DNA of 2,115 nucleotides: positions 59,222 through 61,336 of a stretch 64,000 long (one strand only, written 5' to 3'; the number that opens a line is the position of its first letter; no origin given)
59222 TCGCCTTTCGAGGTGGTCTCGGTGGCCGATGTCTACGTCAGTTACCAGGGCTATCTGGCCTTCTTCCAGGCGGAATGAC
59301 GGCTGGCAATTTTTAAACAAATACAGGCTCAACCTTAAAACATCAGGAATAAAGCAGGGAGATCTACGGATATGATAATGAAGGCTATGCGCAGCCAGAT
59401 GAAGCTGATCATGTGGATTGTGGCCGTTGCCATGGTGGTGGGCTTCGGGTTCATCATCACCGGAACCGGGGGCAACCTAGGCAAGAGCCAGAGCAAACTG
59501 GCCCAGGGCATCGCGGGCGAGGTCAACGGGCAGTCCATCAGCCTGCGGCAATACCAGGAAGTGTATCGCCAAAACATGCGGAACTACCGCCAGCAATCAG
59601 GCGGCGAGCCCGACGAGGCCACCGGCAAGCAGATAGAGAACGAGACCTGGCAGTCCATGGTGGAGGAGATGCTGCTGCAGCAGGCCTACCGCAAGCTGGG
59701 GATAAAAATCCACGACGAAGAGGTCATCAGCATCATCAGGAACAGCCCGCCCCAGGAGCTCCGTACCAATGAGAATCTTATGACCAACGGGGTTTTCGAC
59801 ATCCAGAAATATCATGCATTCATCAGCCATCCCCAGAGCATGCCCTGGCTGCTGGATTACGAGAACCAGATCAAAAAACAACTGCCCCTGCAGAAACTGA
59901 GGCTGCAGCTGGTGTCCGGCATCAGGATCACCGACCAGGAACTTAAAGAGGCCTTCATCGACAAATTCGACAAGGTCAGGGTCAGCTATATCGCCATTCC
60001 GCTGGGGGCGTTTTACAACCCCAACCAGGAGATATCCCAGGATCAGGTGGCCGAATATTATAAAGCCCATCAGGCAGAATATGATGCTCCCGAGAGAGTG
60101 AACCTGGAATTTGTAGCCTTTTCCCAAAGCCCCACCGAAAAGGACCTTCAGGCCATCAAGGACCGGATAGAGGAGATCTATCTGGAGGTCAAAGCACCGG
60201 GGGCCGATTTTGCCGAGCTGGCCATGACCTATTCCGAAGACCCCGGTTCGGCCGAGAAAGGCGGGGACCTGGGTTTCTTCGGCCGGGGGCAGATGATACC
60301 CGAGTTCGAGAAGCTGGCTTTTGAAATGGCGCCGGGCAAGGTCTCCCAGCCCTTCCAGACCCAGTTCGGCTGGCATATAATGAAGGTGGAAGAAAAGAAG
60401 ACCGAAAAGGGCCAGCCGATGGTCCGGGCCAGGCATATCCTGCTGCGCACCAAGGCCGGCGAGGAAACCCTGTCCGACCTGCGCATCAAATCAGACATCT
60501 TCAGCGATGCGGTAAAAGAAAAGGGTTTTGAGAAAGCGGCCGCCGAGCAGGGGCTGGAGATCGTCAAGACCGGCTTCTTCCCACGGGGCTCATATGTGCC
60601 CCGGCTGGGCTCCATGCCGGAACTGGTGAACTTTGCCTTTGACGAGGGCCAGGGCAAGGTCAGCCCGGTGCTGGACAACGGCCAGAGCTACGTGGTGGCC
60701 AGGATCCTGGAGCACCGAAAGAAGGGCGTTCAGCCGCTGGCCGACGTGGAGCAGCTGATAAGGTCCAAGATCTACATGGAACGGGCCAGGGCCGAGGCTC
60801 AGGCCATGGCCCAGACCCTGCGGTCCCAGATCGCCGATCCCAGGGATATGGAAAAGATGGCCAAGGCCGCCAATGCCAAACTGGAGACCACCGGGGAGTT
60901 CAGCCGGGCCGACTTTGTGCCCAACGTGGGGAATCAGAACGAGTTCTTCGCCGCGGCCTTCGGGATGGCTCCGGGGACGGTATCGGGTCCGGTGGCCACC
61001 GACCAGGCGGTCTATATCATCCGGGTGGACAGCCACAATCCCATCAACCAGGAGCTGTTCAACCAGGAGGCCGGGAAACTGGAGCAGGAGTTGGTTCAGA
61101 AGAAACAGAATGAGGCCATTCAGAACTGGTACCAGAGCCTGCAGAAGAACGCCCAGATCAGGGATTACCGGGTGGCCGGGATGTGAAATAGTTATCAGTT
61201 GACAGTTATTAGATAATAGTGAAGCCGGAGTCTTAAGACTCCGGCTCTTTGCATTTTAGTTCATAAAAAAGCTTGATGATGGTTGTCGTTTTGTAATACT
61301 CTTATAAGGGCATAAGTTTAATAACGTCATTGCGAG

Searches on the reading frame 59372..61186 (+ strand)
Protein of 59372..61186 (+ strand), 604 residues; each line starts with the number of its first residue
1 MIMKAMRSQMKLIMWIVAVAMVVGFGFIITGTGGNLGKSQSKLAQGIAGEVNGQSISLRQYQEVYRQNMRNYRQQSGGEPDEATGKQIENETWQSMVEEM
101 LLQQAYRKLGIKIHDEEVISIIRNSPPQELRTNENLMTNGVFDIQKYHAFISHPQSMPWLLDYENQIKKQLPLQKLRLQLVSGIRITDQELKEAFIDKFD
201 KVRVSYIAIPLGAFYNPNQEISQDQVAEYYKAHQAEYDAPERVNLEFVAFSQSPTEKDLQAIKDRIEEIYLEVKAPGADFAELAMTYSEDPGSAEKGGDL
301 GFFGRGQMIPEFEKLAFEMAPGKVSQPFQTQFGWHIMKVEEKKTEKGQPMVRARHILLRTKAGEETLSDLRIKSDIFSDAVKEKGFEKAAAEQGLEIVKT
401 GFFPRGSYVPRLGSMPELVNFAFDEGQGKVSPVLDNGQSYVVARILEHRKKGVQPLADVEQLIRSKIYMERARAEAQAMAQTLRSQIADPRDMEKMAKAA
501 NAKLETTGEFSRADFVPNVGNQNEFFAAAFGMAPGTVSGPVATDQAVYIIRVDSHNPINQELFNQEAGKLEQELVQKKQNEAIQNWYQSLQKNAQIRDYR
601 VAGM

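Call 18: search_protein_families(library=pfam, proteins=[window:59372-61186:+], max_evalue=0.01)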
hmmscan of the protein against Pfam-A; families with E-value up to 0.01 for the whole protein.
window:59372-61186:+ (604 aa): 5 families
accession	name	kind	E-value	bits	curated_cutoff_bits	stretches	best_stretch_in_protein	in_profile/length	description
PF00639.27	Rotamase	-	3.6e-39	134.1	21.7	2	249-340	5-96/97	PPIC-type PPIASE domain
PF13616.12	Rotamase_3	-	3.7e-39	134.3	22.5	2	238-343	11-116/116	PPIC-type PPIASE domain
PF13145.12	Rotamase_2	-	3.7e-31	108.9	27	3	221-354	1-120/121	PPIC-type PPIASE domain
PF13623.11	SurA_N_2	-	2.1e-28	99.5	28.5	1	3-151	1-145/145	SurA-like N-terminal domain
PF13624.11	SurA_N_3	-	2e-25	90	27.2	1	3-177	2-162/162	SurA-like N-terminal domain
